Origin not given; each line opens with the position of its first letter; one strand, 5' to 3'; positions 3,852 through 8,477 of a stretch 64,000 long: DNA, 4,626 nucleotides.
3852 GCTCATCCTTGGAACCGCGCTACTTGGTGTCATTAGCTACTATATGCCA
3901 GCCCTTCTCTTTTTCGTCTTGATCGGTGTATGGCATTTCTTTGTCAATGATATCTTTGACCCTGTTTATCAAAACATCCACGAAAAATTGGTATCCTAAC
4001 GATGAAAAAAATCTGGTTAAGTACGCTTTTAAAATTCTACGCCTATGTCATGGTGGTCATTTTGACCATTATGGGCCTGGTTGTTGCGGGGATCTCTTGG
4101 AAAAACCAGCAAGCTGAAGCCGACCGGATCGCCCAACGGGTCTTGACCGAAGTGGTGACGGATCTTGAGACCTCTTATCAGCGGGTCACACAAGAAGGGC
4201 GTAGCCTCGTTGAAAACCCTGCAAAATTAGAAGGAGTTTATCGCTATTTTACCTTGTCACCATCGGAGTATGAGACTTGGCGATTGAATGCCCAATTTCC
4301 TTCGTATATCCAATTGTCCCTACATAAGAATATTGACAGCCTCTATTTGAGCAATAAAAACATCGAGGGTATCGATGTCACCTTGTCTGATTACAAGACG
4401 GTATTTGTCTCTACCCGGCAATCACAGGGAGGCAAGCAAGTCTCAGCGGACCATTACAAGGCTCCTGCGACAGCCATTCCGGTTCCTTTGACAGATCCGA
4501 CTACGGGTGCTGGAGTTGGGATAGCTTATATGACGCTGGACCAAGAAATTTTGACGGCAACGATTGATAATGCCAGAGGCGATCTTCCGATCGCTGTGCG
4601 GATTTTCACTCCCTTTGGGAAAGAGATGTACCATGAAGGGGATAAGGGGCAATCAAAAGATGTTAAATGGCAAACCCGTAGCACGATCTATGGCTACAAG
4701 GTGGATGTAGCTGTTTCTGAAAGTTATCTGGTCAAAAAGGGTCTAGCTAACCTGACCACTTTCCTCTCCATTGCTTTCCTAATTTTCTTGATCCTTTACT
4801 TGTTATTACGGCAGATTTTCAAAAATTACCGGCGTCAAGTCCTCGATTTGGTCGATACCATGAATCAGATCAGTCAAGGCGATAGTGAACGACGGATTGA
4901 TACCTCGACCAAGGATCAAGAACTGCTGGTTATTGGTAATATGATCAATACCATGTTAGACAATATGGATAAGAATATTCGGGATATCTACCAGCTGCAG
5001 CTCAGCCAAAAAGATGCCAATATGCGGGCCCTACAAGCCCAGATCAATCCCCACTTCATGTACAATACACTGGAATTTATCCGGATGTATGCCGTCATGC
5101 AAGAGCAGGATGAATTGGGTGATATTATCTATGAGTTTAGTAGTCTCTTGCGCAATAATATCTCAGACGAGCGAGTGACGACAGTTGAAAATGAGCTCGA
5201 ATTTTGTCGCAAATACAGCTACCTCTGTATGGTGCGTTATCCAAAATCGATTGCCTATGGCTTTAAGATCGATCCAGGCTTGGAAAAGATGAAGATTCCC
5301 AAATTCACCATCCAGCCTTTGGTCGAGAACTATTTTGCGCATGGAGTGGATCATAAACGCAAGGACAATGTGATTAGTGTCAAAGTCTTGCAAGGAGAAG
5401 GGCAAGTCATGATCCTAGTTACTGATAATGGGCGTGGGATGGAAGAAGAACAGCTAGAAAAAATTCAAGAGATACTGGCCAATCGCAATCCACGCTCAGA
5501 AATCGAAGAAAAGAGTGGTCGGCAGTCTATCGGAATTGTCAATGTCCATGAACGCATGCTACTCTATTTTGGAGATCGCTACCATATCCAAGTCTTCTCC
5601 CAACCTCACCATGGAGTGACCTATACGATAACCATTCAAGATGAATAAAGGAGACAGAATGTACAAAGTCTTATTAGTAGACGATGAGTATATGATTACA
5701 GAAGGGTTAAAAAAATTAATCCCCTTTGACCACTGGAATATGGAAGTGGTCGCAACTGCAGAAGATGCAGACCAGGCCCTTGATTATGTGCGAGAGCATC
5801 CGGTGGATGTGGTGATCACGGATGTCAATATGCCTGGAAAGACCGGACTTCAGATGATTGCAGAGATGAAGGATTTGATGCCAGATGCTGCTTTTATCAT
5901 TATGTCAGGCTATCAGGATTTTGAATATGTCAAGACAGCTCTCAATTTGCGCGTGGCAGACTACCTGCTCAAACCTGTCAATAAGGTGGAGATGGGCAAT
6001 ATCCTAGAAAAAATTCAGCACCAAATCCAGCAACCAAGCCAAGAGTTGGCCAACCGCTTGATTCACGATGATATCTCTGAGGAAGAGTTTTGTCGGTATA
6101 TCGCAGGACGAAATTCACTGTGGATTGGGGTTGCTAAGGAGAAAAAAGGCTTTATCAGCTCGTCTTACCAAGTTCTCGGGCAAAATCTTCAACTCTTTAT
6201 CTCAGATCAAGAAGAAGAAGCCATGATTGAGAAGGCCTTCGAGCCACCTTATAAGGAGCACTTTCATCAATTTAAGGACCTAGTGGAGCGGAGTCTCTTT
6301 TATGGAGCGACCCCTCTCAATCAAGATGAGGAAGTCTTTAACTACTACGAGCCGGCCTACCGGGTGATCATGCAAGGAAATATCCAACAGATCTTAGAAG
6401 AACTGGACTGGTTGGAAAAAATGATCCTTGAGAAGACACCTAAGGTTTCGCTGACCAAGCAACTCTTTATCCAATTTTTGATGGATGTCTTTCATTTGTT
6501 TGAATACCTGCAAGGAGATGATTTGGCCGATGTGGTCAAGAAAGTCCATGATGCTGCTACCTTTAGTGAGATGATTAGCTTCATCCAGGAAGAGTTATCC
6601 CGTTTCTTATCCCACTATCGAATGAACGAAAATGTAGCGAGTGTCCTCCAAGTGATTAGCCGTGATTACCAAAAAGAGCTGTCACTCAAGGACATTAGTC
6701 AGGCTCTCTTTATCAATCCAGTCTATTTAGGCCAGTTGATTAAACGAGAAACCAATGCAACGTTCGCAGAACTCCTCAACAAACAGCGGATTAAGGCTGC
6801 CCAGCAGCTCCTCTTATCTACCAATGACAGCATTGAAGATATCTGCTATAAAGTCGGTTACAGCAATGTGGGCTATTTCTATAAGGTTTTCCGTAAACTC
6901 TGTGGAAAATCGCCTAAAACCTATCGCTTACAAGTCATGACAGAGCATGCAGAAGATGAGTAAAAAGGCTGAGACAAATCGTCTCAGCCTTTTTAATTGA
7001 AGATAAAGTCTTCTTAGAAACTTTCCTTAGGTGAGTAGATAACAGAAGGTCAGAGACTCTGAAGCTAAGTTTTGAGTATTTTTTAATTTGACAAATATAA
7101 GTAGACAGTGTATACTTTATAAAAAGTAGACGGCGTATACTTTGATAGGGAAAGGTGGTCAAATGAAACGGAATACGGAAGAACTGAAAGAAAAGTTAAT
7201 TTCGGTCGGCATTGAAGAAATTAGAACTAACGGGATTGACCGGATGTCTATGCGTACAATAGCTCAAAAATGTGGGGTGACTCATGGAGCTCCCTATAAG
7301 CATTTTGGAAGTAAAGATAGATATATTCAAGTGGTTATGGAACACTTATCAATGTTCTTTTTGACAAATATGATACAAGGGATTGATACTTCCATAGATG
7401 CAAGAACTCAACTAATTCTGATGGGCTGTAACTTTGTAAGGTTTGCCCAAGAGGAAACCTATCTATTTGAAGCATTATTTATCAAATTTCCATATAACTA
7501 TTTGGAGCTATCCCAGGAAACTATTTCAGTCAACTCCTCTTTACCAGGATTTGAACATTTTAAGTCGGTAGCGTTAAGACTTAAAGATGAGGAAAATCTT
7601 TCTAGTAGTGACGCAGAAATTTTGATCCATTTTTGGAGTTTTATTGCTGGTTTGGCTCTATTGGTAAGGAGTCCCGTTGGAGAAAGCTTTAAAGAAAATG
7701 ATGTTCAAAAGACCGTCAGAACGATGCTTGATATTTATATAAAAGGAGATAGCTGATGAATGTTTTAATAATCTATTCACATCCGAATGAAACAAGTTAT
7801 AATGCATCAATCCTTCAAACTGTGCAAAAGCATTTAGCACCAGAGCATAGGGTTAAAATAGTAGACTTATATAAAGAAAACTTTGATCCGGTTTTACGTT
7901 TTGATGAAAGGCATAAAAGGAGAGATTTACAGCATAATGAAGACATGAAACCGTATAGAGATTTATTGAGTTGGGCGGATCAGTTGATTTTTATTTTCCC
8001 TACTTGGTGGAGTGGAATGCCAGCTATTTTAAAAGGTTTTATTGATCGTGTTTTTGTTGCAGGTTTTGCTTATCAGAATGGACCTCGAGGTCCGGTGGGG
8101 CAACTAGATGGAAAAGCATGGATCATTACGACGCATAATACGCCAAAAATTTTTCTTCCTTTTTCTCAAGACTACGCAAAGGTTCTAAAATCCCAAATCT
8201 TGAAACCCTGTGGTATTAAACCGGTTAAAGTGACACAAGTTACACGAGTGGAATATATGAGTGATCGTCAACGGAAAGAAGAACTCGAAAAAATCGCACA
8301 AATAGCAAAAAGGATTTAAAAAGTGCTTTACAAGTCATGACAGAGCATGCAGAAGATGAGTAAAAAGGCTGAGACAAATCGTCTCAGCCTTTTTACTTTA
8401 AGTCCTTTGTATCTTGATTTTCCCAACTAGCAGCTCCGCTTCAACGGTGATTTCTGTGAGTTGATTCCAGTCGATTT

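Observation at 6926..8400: TetR plus NAD(P)H-quinone oxidoreductase cassette with a BOX element, bracketed by ~69-bp direct repeats that duplicate the yesN 3' end and terminator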

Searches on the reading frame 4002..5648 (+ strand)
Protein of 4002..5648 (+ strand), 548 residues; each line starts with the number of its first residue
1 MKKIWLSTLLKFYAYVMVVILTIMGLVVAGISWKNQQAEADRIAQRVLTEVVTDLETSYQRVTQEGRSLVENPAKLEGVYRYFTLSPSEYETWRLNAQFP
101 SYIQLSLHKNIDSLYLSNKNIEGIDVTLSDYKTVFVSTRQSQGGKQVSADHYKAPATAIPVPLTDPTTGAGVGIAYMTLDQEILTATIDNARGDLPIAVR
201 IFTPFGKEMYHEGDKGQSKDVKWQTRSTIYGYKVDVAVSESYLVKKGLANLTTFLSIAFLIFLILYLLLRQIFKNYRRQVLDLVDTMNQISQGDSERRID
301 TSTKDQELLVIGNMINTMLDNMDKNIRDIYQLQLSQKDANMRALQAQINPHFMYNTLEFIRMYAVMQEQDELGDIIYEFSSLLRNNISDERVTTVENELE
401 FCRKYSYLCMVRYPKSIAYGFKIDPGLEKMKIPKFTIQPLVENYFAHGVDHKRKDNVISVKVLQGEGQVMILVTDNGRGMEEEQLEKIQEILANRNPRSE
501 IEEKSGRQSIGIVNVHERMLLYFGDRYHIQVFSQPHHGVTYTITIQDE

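Call 7: search_protein_families(library=pfam, proteins=[window:4002-5648:+])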
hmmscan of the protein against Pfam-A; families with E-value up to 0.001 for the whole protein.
window:4002-5648:+ (548 aa): 2 families
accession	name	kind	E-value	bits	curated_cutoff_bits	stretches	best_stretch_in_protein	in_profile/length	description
PF06580.19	His_kinase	-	6.7e-22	78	25.2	1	339-416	1-80/81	Histidine kinase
PF02518.31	HATPase_c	-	9e-10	39.4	26.4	1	437-546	6-108/111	Histidine kinase-, DNA gyrase B-, and HSP90-like ATPase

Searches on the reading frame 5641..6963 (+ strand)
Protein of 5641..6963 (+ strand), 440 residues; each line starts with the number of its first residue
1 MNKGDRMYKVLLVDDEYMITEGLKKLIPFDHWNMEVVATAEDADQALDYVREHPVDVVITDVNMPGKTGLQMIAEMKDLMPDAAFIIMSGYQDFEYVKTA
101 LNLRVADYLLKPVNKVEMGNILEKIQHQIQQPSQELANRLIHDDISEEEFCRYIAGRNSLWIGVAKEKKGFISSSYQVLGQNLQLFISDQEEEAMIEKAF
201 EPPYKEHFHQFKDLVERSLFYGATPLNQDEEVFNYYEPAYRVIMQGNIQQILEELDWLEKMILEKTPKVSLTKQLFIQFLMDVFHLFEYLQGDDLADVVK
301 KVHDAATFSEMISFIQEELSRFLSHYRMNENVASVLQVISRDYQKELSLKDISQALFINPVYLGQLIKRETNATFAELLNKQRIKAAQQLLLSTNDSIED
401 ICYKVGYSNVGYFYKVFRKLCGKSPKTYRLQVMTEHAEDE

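Call 7: search_protein_families(library=pfam, proteins=[window:5641-6963:+])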
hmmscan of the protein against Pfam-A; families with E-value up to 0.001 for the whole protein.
window:5641-6963:+ (440 aa): 3 families
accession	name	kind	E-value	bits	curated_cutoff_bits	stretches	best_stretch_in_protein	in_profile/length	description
PF00072.30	Response_reg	-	1.8e-24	86.5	30.2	1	10-120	1-108/111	Response regulator receiver domain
PF12833.13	HTH_18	-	3.8e-20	72.4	33.6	1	353-429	2-78/80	Helix-turn-helix domain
PF00165.29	HTH_AraC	-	1.9e-14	53.8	26.6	1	392-429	2-41/42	Bacterial regulatory helix-turn-helix proteins, AraC family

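Call 8: search_protein_families(library=ncbifam, proteins=[window:5641-6963:+])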
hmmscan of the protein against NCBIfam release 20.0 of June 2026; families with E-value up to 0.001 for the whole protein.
window:5641-6963:+ (440 aa): 114 families (the best 25 are shown)
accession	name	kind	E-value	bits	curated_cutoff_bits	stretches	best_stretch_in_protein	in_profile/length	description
NF052445.1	RespRegMctR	equivalog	4.4e-21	75.2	300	1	9-145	3-138/205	two-component system response regulator MctR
NF053512.1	nitric_RR_NosR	exception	5.4e-20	71.8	400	1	10-130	1-119/422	response regulator c-di-GMP phosphodiesterase, NosR family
NF047788.1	TransRegPocR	equivalog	1.6e-19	70.3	500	1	323-435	182-294/296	transcriptional regulator PocR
NF007860.0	PRK10572.1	equivalog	2.6e-19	69.2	208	1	320-435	173-288/292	arabinose operon transcriptional regulator AraC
NF047455.1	TF_Staph_AryK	equivalog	8.6e-19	67.3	850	1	311-436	138-263/759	transcriptional regulator AryK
NF008677.0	PRK11697.1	equivalog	1e-16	61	246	1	7-134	1-124/238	two-component system response regulator BtsR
TIGR04094.1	adjacent_YSIRK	equivalog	1.3e-16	60.6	200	1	314-429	270-383/383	YSIRK-targeted surface antigen transcriptional regulator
NF007935.0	PRK10651.1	equivalog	2.6e-15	56.2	250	1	7-126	6-121/216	two-component system response regulator NarL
TIGR01818.1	ntrC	equivalog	2.1e-14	53.2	558.6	1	10-136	1-124/463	nitrogen regulation protein NR(I)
NF052596.1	RR_EAL_PvrR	equivalog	3e-14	52.5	580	1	7-142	3-141/398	response regulator cyclic di-GMP phosphodiesterase PvrR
NF052313.1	T9SS_RR_PorX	equivalog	5.6e-14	51.8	300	1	9-126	2-116/513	T9SS response regulator signal transducer PorX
NF001965.0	PRK00742.1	subfamily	6.6e-14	51.9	293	1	7-139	3-133/357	chemotaxis-specific protein-glutamate methyltransferase CheB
NF008469.0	PRK11361.1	equivalog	8.8e-14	51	714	1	8-150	5-141/461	acetoacetate metabolism transcriptional regulator AtoC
NF007693.0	PRK10371.1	equivalog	1.2e-13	50.9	253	1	328-432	196-300/309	transcriptional regulator MelR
NF006900.1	PRK09390.1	equivalog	2e-13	50.3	255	1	8-141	5-132/203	response regulator FixJ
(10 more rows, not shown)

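Call 14: find_related_loci(query=window:5641-6963:+, collection=genome_contigs, flank=6000)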
Query window:5641-6963:+ (440 aa) in genome_contigs; peptide patterns used: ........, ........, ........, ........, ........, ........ (x = any residue, [..] = any of these).
80 stretches matched a pattern; 52 encode a relative of the query (tblastn E <= 1e-3); 49 distinct loci.
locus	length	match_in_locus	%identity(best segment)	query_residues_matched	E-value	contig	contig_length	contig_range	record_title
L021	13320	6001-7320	100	1-440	0e+0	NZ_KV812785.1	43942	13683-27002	Streptococcus sp. HMSC061E03 Scaffold14, whole genome shotgun sequence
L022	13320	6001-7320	100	1-440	0e+0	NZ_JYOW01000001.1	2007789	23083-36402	Streptococcus parasanguinis strain MGH413 TZ97_contig000001, whole genome shotgun sequence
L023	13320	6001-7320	99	1-440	0e+0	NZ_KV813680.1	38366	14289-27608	Streptococcus sp. HMSC078D09 Scaffold606, whole genome shotgun sequence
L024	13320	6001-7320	99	1-440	0e+0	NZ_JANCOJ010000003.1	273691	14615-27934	Streptococcus sp. CF8_St5-11 CF8.St5.11_3, whole genome shotgun sequence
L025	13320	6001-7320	99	1-440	0e+0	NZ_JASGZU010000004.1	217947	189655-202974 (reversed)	Streptococcus parasanguinis strain OMI645 OMI645_00004, whole genome shotgun sequence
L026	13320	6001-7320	99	1-440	0e+0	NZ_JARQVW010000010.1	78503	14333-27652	Streptococcus taoyuanensis strain ST2 NODE_10_length_78503_cov_239.648, whole genome shotgun sequence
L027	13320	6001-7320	99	1-440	0e+0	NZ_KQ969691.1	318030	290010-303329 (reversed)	Streptococcus parasanguinis strain DD19 scaffold00003, whole genome shotgun sequence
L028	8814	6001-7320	98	1-440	0e+0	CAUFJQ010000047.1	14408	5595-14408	MAG TPA_asm: uncultured Streptococcus sp. isolate ERR10149258_bin.9_MetaWRAP_v1.3_MAG genome assembly, contig: ERZ190765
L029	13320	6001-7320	98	1-440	0e+0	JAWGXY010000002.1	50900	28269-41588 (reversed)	MAG: Streptococcus parasanguinis isolate N4_082_020G1_dasN4_082_020G1_concoct_10 N4_082_020G1_scaffold_152, whole genome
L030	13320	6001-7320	99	1-440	0e+0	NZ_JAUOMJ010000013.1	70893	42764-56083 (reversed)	Streptococcus parasanguinis strain GP0470 NODE_13_length_70893_cov_221.432840, whole genome shotgun sequence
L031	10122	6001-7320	98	1-440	0e+0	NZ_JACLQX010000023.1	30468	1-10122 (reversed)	Streptococcus parasanguinis strain 1.1 SB3740_S30_contig_23, whole genome shotgun sequence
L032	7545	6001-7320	98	1-440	0e+0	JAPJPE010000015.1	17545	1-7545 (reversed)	MAG: Streptococcus sp. isolate RAGGC_123 NODE_1043_length_17545_cov_22.317610, whole genome shotgun sequence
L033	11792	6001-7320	98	1-440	0e+0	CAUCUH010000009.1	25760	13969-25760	MAG TPA_asm: uncultured Streptococcus sp. isolate ERR9610947_bin.7_MetaWRAP_v1.3_MAG genome assembly, contig: ERZ1853417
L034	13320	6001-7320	98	1-440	0e+0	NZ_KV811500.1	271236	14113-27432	Streptococcus sp. HMSC072C09 Scaffold193, whole genome shotgun sequence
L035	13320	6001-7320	99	1-440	0e+0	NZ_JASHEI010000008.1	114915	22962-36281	Streptococcus parasanguinis strain OMI812 OMI812_00008, whole genome shotgun sequence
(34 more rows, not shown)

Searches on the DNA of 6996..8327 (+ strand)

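Call 55: search_dna_similar(query=window:6996-8327:+, collection=plasmids, mode=distant, max_rows=10)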
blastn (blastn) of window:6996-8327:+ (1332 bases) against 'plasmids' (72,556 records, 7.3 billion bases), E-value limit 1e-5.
Records with a match: 5; places in all: 5; records where one place covers at least 80% of the query: 0.
Best place of each record, by identity: 80-90% 1; 60-80% 4.
By first word of the organism name: Enterococcus 2; Bacillus 1; Vagococcus 1; Aureibacter 1.
By predicted mobility (MOB-suite, as given by PLSDB): non-mobilizable 3; conjugative 2.
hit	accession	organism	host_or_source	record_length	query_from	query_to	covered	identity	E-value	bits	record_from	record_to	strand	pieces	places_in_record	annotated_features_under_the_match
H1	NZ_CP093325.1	Bacillus sp. N5-665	whole organism,peat soil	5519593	831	1078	19%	69.2%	2e-18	102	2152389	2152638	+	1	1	none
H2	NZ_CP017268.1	Vagococcus teuberi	milk,milk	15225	867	1087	17%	70.8%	2e-16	95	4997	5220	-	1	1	none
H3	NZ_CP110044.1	Enterococcus faecalis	Homo sapiens,saliva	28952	869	1077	16%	73.3%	6e-24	120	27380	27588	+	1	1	NAD(P)H-dependent oxidoreductase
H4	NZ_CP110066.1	Enterococcus faecalis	Homo sapiens,saliva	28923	869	1077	16%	73.3%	6e-24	120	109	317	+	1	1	NAD(P)H-dependent oxidoreductase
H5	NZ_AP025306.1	Aureibacter tunicatorum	-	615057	980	1050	5%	80.6%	5e-6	61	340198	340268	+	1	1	NAD(P)H-dependent oxidoreductase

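Call 56: search_dna_similar(query=window:6996-8327:+, collection=phages, mode=distant, max_rows=10)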
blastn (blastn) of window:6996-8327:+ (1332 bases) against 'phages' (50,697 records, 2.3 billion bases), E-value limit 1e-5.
No match.
